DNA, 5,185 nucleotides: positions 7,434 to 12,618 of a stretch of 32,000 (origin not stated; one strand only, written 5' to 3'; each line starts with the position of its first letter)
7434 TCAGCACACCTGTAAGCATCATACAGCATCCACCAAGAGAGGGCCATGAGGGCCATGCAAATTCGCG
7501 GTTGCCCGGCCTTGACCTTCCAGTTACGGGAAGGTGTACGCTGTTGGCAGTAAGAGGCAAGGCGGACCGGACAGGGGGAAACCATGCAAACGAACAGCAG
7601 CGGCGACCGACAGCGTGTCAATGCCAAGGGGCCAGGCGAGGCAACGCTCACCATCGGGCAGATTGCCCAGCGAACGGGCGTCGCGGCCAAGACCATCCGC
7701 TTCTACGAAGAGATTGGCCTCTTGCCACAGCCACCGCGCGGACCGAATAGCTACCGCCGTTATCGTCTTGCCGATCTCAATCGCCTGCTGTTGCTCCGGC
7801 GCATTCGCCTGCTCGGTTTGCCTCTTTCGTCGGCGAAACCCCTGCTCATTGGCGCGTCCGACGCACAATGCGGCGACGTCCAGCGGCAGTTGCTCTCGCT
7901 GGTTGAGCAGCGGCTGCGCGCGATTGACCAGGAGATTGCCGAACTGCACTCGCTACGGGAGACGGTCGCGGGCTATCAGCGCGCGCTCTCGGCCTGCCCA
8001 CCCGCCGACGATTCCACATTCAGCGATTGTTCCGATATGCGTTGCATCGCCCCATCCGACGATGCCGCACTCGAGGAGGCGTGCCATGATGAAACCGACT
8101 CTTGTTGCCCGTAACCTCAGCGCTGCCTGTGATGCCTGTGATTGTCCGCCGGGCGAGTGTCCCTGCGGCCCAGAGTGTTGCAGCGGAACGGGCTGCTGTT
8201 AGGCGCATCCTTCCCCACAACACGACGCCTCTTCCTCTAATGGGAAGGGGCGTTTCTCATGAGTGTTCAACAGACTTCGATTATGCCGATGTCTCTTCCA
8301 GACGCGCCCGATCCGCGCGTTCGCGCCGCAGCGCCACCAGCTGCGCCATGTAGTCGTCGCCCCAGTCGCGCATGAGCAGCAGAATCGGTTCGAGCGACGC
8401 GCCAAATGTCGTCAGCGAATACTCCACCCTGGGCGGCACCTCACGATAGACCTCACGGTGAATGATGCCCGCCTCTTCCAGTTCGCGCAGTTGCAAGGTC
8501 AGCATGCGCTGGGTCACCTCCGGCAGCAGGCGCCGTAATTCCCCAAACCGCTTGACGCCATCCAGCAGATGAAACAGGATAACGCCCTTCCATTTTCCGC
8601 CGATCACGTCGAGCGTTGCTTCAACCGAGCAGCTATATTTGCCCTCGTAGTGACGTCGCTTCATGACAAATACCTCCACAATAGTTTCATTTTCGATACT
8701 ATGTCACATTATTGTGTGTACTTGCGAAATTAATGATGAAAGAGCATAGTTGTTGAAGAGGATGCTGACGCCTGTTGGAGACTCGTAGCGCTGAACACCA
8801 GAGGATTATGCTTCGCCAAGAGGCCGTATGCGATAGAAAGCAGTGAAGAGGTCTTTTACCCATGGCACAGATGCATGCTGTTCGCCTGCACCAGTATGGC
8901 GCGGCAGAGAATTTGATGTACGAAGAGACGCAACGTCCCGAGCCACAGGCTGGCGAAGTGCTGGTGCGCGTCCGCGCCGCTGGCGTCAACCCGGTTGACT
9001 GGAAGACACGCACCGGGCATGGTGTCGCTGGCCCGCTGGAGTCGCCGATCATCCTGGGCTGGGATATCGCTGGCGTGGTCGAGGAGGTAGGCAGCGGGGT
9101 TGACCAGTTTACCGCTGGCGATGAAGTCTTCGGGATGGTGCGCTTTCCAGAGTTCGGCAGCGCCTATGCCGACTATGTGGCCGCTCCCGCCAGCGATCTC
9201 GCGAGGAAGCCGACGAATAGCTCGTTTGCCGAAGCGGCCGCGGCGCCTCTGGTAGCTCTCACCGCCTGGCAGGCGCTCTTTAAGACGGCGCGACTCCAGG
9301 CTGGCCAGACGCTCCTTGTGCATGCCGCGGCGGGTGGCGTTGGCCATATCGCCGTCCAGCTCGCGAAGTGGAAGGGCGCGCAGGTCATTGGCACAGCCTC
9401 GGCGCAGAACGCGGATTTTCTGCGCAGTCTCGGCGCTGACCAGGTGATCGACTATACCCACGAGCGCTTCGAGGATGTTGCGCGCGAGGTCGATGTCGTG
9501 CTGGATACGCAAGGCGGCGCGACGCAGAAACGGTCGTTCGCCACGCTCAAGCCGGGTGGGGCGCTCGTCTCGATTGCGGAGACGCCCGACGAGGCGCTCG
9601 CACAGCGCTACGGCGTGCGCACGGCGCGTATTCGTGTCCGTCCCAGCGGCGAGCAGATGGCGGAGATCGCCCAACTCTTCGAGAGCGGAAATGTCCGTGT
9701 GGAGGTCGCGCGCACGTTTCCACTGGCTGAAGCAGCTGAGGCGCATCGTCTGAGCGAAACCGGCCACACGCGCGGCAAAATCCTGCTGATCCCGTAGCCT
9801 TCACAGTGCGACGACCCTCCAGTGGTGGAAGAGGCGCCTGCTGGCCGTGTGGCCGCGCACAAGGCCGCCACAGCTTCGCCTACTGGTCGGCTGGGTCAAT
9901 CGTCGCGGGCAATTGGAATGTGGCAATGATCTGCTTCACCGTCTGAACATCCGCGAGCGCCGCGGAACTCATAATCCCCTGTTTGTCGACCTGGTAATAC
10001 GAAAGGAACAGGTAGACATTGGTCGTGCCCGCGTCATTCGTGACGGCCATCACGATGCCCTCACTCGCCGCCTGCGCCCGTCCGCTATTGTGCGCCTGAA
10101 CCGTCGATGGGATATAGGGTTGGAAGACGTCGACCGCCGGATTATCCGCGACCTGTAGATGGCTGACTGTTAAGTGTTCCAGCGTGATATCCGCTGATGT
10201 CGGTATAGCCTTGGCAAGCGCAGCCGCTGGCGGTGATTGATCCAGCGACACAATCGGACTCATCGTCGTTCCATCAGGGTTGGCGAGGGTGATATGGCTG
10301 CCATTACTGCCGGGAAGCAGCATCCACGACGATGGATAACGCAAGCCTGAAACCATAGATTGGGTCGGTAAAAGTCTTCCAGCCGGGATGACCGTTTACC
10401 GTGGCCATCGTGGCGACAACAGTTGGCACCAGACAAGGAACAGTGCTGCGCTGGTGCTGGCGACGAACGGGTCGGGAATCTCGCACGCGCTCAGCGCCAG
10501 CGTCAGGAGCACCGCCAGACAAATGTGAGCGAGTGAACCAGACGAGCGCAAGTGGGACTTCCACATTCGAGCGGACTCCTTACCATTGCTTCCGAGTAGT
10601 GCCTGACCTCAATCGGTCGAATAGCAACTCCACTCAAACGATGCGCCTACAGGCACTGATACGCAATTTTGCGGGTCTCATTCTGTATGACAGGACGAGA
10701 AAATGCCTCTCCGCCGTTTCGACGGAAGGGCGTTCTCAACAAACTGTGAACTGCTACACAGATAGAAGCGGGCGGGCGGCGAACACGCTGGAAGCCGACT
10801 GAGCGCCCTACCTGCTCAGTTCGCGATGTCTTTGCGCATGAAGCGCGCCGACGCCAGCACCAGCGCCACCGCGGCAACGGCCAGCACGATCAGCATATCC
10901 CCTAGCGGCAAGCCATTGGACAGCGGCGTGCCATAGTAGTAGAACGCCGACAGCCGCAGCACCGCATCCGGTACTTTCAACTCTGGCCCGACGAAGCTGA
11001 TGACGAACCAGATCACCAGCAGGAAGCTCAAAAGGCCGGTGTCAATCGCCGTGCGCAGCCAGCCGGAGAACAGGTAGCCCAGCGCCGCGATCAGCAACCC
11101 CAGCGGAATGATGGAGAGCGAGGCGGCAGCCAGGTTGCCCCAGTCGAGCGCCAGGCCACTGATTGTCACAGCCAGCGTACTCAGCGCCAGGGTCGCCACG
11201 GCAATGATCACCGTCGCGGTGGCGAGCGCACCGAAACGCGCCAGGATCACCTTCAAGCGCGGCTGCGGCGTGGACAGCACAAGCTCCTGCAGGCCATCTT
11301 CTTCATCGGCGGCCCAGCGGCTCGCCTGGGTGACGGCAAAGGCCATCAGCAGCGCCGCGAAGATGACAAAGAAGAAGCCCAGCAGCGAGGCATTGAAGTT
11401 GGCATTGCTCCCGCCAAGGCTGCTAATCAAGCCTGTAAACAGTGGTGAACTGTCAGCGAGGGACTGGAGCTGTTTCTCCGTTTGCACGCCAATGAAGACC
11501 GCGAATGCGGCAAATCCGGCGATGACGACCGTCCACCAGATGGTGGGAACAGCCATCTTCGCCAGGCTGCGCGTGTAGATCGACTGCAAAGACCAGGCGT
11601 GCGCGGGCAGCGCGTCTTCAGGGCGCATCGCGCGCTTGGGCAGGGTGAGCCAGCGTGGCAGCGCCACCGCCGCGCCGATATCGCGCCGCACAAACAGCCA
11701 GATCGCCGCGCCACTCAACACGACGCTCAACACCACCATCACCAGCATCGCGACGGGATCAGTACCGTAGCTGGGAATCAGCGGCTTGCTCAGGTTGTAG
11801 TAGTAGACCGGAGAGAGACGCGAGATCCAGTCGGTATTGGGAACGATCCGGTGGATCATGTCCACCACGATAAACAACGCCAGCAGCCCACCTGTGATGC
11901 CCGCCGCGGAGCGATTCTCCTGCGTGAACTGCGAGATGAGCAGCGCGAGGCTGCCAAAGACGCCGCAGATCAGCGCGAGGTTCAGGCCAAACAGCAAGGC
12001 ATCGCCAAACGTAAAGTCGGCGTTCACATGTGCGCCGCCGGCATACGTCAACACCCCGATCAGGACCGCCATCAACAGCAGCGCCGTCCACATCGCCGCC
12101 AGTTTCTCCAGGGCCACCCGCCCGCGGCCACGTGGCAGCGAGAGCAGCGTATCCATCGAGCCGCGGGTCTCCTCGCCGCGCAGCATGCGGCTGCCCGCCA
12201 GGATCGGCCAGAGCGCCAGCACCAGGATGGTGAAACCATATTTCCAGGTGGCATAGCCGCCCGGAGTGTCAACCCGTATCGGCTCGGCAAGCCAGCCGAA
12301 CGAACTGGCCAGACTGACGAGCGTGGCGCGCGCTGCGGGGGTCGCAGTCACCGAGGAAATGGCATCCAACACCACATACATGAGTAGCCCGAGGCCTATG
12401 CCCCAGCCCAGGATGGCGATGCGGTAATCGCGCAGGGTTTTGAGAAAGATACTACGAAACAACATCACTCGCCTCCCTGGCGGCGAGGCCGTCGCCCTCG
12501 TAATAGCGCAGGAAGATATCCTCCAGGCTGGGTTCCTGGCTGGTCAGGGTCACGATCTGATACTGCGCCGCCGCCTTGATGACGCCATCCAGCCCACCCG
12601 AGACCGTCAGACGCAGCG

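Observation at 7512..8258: Copper-type (CueR-box) promoter whose only visible cargo is its own MerR sensor plus an untracked 38-aa, 9-cysteine micropeptide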

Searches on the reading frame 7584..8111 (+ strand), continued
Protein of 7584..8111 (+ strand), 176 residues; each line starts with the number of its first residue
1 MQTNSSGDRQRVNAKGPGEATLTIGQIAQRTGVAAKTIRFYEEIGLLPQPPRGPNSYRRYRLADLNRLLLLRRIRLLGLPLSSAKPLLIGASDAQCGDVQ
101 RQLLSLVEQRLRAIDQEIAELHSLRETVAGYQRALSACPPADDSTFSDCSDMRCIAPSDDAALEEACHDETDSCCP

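Call 20: find_related_loci(query=A1, collection=metagenome_contigs, flank=1500)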
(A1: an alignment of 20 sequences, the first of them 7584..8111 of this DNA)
Query A1 (176 aa) in metagenome_contigs; peptide patterns used: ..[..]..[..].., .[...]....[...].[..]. (x = any residue, [..] = any of these).
600 stretches matched a pattern (row limit reached: there are more); 533 encode a relative of the query (tblastn E <= 1e-3); the best 80 are kept; 80 distinct loci.
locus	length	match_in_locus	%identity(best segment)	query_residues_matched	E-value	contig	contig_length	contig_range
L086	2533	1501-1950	59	21-175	6e-54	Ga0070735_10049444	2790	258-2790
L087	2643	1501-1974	61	18-174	5e-52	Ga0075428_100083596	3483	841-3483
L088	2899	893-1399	57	13-175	1e-49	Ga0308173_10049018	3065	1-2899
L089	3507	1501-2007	56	1-171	7e-49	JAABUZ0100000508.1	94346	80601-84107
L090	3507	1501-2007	56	1-171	7e-49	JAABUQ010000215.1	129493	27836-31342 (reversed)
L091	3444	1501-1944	58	22-169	2e-47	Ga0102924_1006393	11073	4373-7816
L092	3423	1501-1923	64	21-161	2e-46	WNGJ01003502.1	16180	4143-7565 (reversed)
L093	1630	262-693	53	22-165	4e-46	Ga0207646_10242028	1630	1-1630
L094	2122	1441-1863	62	21-161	1e-44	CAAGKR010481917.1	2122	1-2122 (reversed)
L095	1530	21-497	52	16-174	6e-43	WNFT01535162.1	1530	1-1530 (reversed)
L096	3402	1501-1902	60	21-154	3e-41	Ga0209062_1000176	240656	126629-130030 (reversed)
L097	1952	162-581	57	17-156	1e-40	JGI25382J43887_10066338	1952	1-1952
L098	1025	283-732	50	2-149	5e-39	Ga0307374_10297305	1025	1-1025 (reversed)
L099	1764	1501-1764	64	24-111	2e-33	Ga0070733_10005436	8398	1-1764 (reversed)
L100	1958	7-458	60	1-152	7e-39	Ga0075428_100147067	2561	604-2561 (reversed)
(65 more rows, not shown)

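Call 59: predict_structure(alignment_id=A1)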
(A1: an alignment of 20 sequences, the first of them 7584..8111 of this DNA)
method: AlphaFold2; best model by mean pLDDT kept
length: 176 residues; sequences in the alignment: 20
mean_pLDDT: 77.4   pTM: 0.61
mean pLDDT of the five models: 77.4, 74.6, 73.9, 73.6, 72.3
residues with pLDDT >= 90: 67; 70-90: 57; 50-70: 21; < 50: 31
segments of 3 or more residues with pLDDT < 50: 4-18, 163-176
pLDDT, mean of each block of 10 residues (from residue 1): 42 48 94 97 92 89 91 90 81 75 90 95 93 79 70 66 46 40
secondary structure, 60 per line:
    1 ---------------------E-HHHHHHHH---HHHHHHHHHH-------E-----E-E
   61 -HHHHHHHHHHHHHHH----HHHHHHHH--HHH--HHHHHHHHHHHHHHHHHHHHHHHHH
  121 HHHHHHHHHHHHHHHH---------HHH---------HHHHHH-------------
elements in order: H24-31 H35-44 H62-76 H81-88 H96-136 H158-163

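Call 62: fold_search(model_id=the predicted structure, library=pdb)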
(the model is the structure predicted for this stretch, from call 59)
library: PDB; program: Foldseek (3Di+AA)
matches with E <= 10: 395; with E <= 0.001: 61
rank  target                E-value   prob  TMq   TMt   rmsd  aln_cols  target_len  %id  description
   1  1q06_B                4.4e-07  1.00  0.54  0.72   3.6       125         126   37  Crystal structure of the Ag(I) form of E. coli CueR, a copper efflux regulator (released 2003-09-16)
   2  1q05_B                1.3e-06  1.00  0.54  0.71   3.6       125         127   37  Crystal structure of the Cu(I) form of E. coli CueR, a copper efflux regulator (released 2003-09-16)
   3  6jni_E                1.6e-06  1.00  0.49  0.60   4.2       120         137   30  Crystal structure of the transcriptional regulator CadR from P. putida in complex with Zinc(II) and DNA (released 2019-09-25)
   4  4wls_A                1.6e-06  1.00  0.42  0.64   5.4       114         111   36  Crystal structure of the metal-free (repressor) form of E. Coli CUER, a copper efflux regulator, bound to COPA promote (released 2015-09-02)
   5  6jni_B                2.0e-06  1.00  0.49  0.66   3.7       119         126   30  Crystal structure of the transcriptional regulator CadR from P. putida in complex with Zinc(II) and DNA (released 2019-09-25)
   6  4wlw_A                2.2e-06  1.00  0.50  0.65   4.1       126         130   37  CRYSTAL STRUCTURE OF THE AG(I) (ACTIVATOR) FORM OF E. COLI CUER, A COPPER EFFLUX REGULATOR, BOUND TO COPA PROMOTER DNA (released 2015-09-02)
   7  6jni_G                2.3e-06  1.00  0.49  0.64   3.7       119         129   30  Crystal structure of the transcriptional regulator CadR from P. putida in complex with Zinc(II) and DNA (released 2019-09-25)
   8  6jni_C                2.5e-06  1.00  0.50  0.66   3.6       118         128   30  Crystal structure of the transcriptional regulator CadR from P. putida in complex with Zinc(II) and DNA (released 2019-09-25)
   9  6jyw_B                2.8e-06  1.00  0.51  0.65   3.5       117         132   30  Crystal structure of the transcription regulator CadR N81M mutant from P. putida in complex with Cadmium(II) and DNA (released 2020-04-29)
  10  6jni_H                2.8e-06  1.00  0.48  0.60   4.3       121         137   30  Crystal structure of the transcriptional regulator CadR from P. putida in complex with Zinc(II) and DNA (released 2019-09-25)
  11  6jni_A                3.6e-06  1.00  0.48  0.57   4.3       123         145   29  Crystal structure of the transcriptional regulator CadR from P. putida in complex with Zinc(II) and DNA (released 2019-09-25)
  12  5d8c_B                4.3e-06  1.00  0.42  0.55   5.7       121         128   31  Crystal structure of HiNmlR, a MerR family regulator lacking the sensor domain, bound to promoter DNA (released 2016-06-29)
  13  5gpe_D                4.6e-06  1.00  0.48  0.61   4.7       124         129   27  Crystal structure of the transcription regulator PbrR691 from Ralstonia metallidurans CH34 in complex with Lead(II) (released 2016-12-28)
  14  6jyw_A                4.9e-06  1.00  0.51  0.62   3.5       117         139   30  Crystal structure of the transcription regulator CadR N81M mutant from P. putida in complex with Cadmium(II) and DNA (released 2020-04-29)
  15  1q05_A                4.9e-06  1.00  0.49  0.67   4.2       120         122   37  Crystal structure of the Cu(I) form of E. coli CueR, a copper efflux regulator (released 2003-09-16)
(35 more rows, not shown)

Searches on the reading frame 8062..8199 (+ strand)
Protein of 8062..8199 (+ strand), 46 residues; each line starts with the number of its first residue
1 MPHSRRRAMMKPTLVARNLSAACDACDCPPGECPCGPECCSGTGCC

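Call 5: search_protein_families(library=ncbifam, proteins=[window:8086-8199:+], max_evalue=1)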
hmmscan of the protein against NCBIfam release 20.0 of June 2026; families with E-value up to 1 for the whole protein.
window:8086-8199:+ (38 aa): 0 families

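Call 7: search_protein_families(library=pfam, proteins=[window:8086-8199:+], max_evalue=1)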
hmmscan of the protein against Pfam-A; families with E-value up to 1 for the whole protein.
window:8086-8199:+ (38 aa): 0 families

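Call 25: find_homologous_proteins(query=window:8062-8199:+, max_evalue=10)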
Query window:8062-8199:+: no candidate shares three 5-residue words with the query. No homologue found.

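Call 36: search_protein_representatives(protein=window:8086-8199:+)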
Query: 38 residues. Proteins with E-value up to 0.001 (for the whole library): 3; up to 1e-10: 0; up to 1e-30: 0. The best 3 are listed.
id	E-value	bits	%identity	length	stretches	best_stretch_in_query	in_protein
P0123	2.6e-07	46.2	83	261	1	1-38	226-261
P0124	3.6e-06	42.7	40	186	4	10-38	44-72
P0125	4.8e-04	36.1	68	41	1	1-38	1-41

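Call 48: search_solved_structures(query=A2, max_evalue=10, show_alignments=3)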
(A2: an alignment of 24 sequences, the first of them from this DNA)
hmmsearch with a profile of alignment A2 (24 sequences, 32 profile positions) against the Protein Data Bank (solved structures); distinct sequences matched with E-value up to 10: 0.

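Call 49: search_protein_families(library=pfam, alignment_id=A2, max_evalue=10)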
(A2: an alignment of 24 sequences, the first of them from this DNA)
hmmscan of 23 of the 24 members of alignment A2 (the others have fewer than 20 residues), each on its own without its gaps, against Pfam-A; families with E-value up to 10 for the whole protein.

A. member 1, seq(38 aa): 0 families

B. families by the number of members that match (of 23 scanned): 0 families

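Call 50: search_protein_families(library=ncbifam, alignment_id=A2, max_evalue=10)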
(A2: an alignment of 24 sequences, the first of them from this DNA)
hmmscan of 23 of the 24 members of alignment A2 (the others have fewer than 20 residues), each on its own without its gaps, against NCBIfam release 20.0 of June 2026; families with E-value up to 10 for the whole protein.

A. member 1, seq(38 aa): 0 families

B. families by the number of members that match (of 23 scanned): 0 families

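Call 68: find_encoding_contigs(protein=P0125, flank=3000, max_places=3)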
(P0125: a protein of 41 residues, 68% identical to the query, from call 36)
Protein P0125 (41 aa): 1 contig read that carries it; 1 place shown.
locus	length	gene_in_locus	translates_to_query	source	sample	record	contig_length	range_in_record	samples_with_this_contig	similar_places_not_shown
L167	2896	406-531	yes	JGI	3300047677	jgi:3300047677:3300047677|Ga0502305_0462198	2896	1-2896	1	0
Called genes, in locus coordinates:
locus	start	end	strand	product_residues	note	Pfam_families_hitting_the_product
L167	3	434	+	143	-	?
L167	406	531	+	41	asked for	-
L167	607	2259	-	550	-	PF01061:ABC2_membrane (weak), PF12679:ABC2_membrane_2, PF12698:ABC2_membrane_3 (weak)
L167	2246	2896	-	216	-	?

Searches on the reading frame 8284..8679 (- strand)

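Call 5: search_protein_families(library=ncbifam, proteins=[window:8284-8679:-], max_evalue=1)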
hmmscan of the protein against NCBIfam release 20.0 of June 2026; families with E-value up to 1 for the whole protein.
window:8284-8679:- (132 aa): 2 families
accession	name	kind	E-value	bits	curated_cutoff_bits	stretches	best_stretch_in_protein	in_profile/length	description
NF047364.1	redox_TF_RrpB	exception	5e-31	107.1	175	1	16-110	4-103/105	MarR family transcription factor RrpB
NF047367.1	redox_TF_RrpA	exception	1.1e-20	73.7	185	1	16-110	5-100/101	MarR family transcription factor RrpA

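Call 7: search_protein_families(library=pfam, proteins=[window:8284-8679:-], max_evalue=1)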
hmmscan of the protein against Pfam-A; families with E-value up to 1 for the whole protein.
window:8284-8679:- (132 aa): 2 families
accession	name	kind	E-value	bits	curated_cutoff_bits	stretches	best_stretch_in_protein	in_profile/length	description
PF01638.23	HxlR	-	1.1e-37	128.2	20.8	1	25-113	1-89/91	HxlR-like helix-turn-helix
PF12840.13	HTH_20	-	0.056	13.9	27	1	46-75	22-50/51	Helix-turn-helix domain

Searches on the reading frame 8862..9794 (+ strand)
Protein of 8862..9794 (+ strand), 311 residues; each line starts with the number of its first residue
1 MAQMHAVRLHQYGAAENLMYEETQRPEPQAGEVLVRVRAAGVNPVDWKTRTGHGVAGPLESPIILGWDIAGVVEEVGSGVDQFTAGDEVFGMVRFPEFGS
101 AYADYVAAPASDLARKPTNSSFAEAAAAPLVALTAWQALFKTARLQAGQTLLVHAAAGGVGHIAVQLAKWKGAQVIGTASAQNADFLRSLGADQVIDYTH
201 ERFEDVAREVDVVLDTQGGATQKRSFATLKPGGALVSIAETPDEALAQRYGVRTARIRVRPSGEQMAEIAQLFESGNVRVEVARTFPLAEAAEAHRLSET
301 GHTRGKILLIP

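Call 5: search_protein_families(library=ncbifam, proteins=[window:8862-9794:+], max_evalue=1)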
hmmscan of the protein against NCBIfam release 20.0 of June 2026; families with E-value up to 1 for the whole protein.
window:8862-9794:+ (311 aa): 27 families (the best 25 are shown)
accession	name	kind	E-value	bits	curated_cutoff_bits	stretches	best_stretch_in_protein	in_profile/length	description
TIGR02824.1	quinone_pig3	subfamily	3.8e-65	220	296.8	1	4-309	1-323/325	putative NAD(P)H quinone oxidoreductase, PIG3 family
TIGR02817.1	adh_fam_1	subfamily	1.4e-45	156.2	284.05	2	15-238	14-246/336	zinc-binding alcohol dehydrogenase family protein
NF008024.0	PRK10754.1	subfamily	3.1e-43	148.1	348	2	6-240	4-240/327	NADPH:quinone reductase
NF010344.0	PRK13771.1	subfamily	1.6e-37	129.3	349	2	99-309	115-331/334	putative alcohol dehydrogenase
NF041172.1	AcrlCoa_red_Thmprot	equivalog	1.9e-31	109.2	500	2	101-309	117-332/334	acryloyl-CoA reductase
NF041183.1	Pks2_ls1_myc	equivalog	1.8e-26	91.4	2400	1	8-297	1410-1715/2086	sulfolipid-1 biosynthesis phthioceranic/hydroxyphthioceranic acid synthase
TIGR01751.1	crot-CoA-red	equivalog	2e-24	86.1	378.55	3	98-206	139-249/398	crotonyl-CoA carboxylase/reductase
TIGR02823.1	oxido_YhdH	subfamily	2.1e-21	76.1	297.25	1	19-243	15-246/324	acrylyl-CoA reductase family protein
NF058644.1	CurcmRedCuraProt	equivalog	6.1e-18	65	440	1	7-206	7-202/336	NADPH-dependent curcumin/dihydrocurcumin reductase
NF041097.1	keto_inos_dh_IolM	equivalog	1.8e-15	56.5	450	2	17-89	39-117/389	scyllo-inosose 3-dehydrogenase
TIGR02818.1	adh_III_F_hyde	equivalog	5.2e-15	55.4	543.95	2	12-91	8-85/368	S-(hydroxymethyl)glutathione dehydrogenase/class III alcohol dehydrogenase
TIGR03989.1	Rxyl_3153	subfamily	5.8e-15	55.4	440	2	16-90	12-84/370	NDMA-dependent alcohol dehydrogenase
NF003808.0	PRK05396.1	equivalog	3.7e-14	52.4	380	2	101-218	120-241/341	L-threonine 3-dehydrogenase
TIGR00692.1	tdh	equivalog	1.1e-12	47.7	458.35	2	101-234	118-256/340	L-threonine 3-dehydrogenase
NF051456.1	acrylyl_AcuI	equivalog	2.5e-12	46.2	440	1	23-234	20-237/325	acrylyl-CoA reductase (NADPH)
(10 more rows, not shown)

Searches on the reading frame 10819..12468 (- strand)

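Call 34: search_protein_families(library=pfam, proteins=[window:10819-12468:-], max_evalue=0.001)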
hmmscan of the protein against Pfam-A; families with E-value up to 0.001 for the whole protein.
window:10819-12468:- (550 aa): 5 families
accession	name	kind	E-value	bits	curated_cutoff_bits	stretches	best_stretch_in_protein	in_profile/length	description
PF12679.13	ABC2_membrane_2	-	4.7e-29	102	27.2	2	10-264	6-283/283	ABC-2 family transporter protein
PF12698.13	ABC2_membrane_3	-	5.4e-12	45.9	31.6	2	351-495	153-291/347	ABC-2 family transporter protein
PF13346.12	ABC2_membrane_5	-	2e-09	37.8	25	1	362-507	34-167/205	ABC-2 family transporter protein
PF01061.29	ABC2_membrane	-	3.8e-05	23.8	26.9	1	41-224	21-202/211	ABC-2 type transporter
PF12730.13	ABC2_membrane_4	-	0.00041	20.8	27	1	72-177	46-153/179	ABC-2 family transporter protein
